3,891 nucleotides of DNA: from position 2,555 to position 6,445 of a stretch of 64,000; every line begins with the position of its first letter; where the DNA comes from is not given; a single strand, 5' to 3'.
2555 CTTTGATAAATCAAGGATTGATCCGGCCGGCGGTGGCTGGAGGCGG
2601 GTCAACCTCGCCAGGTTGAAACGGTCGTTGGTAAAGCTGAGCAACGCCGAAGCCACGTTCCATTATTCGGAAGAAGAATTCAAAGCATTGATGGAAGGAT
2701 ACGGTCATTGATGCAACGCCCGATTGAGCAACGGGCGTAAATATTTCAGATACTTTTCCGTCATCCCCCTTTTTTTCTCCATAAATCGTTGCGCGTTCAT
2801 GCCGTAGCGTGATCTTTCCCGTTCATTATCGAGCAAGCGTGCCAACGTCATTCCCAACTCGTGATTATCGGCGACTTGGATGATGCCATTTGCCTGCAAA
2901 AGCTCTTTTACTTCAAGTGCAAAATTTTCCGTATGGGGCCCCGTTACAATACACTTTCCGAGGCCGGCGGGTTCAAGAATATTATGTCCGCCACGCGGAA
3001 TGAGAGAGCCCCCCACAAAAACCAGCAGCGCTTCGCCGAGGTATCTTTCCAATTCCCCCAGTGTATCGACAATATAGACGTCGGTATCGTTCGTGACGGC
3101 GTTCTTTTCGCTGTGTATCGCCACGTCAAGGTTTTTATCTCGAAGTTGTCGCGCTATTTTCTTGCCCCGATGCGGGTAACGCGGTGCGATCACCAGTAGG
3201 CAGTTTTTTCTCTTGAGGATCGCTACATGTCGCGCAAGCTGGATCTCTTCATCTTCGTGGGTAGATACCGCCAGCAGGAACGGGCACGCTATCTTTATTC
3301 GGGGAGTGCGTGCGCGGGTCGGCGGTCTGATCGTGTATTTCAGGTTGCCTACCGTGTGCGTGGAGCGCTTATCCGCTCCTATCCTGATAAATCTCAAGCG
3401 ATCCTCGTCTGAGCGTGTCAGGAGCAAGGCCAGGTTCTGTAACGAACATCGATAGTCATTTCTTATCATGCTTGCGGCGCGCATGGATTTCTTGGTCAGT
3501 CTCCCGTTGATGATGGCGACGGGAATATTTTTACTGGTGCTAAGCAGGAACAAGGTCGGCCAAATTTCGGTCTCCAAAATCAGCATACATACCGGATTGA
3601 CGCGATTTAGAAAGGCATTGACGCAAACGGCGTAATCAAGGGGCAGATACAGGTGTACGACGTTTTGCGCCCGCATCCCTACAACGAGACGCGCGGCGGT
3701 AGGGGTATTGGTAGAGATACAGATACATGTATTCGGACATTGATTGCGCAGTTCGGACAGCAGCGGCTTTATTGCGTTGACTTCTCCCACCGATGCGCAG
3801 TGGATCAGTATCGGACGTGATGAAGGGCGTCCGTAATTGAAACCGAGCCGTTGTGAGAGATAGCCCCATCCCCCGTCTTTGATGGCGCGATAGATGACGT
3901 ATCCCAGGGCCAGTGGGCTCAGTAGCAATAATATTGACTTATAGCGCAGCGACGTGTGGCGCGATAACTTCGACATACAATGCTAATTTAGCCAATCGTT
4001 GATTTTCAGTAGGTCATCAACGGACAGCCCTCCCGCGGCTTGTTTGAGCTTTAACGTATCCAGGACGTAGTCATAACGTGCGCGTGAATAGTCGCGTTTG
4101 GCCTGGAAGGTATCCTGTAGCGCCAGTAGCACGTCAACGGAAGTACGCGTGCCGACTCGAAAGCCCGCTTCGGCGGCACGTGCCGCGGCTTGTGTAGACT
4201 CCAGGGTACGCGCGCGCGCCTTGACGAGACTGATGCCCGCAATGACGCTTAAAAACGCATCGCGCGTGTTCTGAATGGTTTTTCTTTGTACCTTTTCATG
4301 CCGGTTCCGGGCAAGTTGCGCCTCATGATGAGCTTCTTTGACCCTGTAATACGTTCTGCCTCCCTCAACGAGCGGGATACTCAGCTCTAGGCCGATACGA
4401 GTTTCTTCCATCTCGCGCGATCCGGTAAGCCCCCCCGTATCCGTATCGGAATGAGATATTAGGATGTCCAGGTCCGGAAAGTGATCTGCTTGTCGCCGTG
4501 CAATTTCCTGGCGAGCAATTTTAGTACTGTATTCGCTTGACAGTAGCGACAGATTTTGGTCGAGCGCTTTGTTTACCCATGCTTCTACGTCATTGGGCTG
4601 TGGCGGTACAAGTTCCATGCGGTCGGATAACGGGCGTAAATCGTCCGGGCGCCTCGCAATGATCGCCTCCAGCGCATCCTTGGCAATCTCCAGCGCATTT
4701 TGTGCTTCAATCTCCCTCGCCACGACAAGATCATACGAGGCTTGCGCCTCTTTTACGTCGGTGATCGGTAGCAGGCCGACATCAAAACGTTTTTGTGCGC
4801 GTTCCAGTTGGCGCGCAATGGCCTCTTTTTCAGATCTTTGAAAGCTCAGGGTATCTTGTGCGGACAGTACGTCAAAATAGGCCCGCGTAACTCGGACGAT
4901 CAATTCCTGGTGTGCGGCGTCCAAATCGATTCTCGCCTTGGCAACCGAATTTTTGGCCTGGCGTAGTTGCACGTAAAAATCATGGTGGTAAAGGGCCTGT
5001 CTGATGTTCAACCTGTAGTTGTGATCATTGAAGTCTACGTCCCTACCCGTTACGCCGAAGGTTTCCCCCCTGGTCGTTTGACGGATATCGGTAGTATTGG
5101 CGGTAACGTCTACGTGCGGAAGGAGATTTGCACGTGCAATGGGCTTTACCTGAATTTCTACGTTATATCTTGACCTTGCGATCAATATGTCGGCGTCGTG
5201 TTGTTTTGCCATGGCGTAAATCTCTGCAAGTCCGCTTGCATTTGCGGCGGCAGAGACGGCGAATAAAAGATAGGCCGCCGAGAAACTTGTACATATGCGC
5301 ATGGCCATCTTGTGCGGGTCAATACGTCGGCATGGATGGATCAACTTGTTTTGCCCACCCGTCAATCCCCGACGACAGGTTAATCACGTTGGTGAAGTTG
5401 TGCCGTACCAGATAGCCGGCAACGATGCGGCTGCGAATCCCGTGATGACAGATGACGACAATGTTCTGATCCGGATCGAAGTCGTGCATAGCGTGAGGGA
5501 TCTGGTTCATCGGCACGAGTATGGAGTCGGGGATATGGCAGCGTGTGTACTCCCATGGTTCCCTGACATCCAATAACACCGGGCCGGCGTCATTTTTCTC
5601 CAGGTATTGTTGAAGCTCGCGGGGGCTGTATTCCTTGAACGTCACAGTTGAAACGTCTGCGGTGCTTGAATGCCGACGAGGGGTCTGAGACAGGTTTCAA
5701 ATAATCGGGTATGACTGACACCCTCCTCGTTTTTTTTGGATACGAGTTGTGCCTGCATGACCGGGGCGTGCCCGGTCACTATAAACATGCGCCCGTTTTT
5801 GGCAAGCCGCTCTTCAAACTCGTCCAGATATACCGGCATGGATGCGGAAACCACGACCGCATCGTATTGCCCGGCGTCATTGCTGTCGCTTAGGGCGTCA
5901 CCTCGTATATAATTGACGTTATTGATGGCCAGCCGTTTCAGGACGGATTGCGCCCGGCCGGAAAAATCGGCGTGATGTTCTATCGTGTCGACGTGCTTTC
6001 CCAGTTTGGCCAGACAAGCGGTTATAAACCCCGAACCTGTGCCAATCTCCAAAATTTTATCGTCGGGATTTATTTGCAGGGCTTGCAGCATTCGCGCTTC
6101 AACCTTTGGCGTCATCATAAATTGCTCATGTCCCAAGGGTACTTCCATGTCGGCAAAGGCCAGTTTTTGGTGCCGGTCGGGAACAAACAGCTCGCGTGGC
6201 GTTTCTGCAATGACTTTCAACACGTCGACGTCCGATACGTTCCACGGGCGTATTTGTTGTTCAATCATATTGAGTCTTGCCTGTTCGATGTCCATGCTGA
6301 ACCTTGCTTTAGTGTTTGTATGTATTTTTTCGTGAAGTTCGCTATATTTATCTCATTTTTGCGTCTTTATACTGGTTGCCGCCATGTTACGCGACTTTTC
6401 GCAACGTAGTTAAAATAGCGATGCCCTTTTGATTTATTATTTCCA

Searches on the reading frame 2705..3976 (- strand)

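Call 38: search_protein_families(library=pfam, proteins=[window:2705-3976:-], max_evalue=0.001)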
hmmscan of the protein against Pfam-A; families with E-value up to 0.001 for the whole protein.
window:2705-3976:- (423 aa): 1 family
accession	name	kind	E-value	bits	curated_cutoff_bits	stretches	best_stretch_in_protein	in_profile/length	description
PF04413.22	Glycos_transf_N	-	4.9e-48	163.5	23.9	1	40-215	3-178/179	3-Deoxy-D-manno-octulosonic-acid transferase (kdotransferase)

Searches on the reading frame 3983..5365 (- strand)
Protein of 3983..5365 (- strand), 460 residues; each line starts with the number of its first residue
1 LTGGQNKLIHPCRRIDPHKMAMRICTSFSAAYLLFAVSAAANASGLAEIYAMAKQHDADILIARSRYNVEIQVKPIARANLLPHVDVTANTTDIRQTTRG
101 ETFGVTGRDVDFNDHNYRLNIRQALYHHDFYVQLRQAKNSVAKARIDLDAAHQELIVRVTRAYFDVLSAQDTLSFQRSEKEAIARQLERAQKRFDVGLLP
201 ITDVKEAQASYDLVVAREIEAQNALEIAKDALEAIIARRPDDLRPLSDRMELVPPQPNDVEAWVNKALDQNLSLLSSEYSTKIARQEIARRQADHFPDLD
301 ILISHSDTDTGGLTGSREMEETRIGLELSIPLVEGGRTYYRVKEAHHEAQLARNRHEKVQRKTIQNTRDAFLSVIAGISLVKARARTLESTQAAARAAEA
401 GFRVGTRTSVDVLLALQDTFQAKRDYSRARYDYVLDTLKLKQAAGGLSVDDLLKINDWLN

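Call 38: search_protein_families(library=pfam, proteins=[window:3983-5365:-], max_evalue=0.001)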
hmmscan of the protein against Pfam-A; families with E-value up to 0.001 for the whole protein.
window:3983-5365:- (460 aa): 1 family
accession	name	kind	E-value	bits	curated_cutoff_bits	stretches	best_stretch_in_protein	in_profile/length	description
PF02321.23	OEP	-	2.3e-54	184.5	22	2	261-445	2-187/187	Outer membrane efflux protein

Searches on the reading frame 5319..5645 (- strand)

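Call 45: search_protein_families(library=ncbifam, proteins=[window:5319-5645:-], max_evalue=0.01)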
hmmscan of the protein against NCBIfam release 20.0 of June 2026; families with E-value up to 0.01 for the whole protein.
window:5319-5645:- (108 aa): 15 families
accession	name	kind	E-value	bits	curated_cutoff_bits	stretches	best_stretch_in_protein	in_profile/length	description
NF001195.0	PRK00162.1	equivalog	1.8e-16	60.4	102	1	3-102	4-101/108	thiosulfate sulfurtransferase GlpE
NF005902.0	PRK07878.1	equivalog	7.8e-16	57.9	647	1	7-108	290-392/392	adenylyltransferase/sulfurtransferase MoeZ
NF005646.0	PRK07411.1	equivalog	1.6e-14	53.8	633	1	3-108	281-390/390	molybdopterin-synthase adenylyltransferase MoeB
NF045521.1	rhoda_near_glyco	subfamily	5.8e-14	52.1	145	1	15-100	25-111/144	rhodanese homology domain-containing protein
NF006444.0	PRK08762.1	equivalog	1.2e-12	47.2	449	1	5-103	16-113/387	molybdopterin-synthase adenylyltransferase MoeB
NF041203.1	rhodanese_LYCAU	equivalog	3.3e-08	33.2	115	1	9-101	26-120/126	rhodanese-related (seleno)protein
NF001133.1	PRK00142.1-1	equivalog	3.5e-07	30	170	1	7-103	109-209/229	oxygen-dependent tRNA uridine(34) hydroxylase TrhO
TIGR04271.1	ThiI_C_thiazole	equivalog_domain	6.8e-07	29.3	70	1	15-87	20-96/101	thiazole biosynthesis protein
NF045694.1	seleno_TsoB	exception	9.1e-06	24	805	1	7-102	47-154/572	rhodanese/DsbD fusion-like selenoprotein TsoB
TIGR02981.1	phageshock_pspE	exception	0.0001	22.5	126.3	1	24-91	21-90/101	thiosulfate sulfurtransferase PspE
NF007627.0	PRK10287.1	equivalog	0.00019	21.6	102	1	24-91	23-92/104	thiosulfate sulfurtransferase PspE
TIGR04568.1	arch_SelU_Nterm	equivalog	0.00044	20.1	200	0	12-46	94-128/215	selenouridine synthase SelU-like subunit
NF004111.0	PRK05600.1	equivalog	0.00098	18.3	437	1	23-95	288-369/371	ThiF family adenylyltransferase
NF008750.0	PRK11784.1-2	equivalog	0.0016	17.6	241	0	19-46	13-40/346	tRNA 2-selenouridine(34) synthase MnmH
NF033833.0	rhodan_ChrE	equivalog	0.0091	16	120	0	7-104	6-104/108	rhodanese family chromate resistance protein ChrE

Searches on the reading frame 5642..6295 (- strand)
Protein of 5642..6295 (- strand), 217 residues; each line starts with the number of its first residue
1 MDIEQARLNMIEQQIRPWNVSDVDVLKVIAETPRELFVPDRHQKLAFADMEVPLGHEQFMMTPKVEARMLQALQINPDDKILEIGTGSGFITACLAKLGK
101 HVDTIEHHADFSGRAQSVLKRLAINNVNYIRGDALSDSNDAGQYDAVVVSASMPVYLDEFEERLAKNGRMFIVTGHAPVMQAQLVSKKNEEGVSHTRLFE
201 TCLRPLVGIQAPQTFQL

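Call 38: search_protein_families(library=pfam, proteins=[window:5642-6295:-], max_evalue=0.001)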
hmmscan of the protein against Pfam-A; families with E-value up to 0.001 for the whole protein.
window:5642-6295:- (217 aa): 9 families
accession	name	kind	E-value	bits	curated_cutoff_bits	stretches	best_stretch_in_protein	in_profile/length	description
PF01135.25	PCMT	-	3.1e-30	106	20.3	1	9-207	5-206/210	Protein-L-isoaspartate(D-aspartate) O-methyltransferase (PCMT)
PF00398.26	RrnaAD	-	3.1e-10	40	24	1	58-138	11-89/263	Ribosomal RNA adenine dimethylase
PF13649.12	Methyltransf_25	-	5.6e-08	33.8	27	1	81-158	1-78/97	Methyltransferase domain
PF05175.20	MTS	-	1.6e-05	25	23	1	69-149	23-104/170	Methyltransferase small domain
PF08241.18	Methyltransf_11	-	4.4e-05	24.5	21.2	1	82-153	1-70/95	Methyltransferase domain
PF08242.18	Methyltransf_12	-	8.4e-05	23.7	30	1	82-152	1-74/98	Methyltransferase domain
PF02390.23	Methyltransf_4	-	8.7e-05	22.5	24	0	81-135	5-61/173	Putative methyltransferase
PF13847.12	Methyltransf_31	-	9.8e-05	22.5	27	1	76-190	2-127/145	Methyltransferase domain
PF02527.21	GidB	-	0.00089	19.1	27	0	76-183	45-157/184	rRNA small subunit methyltransferase G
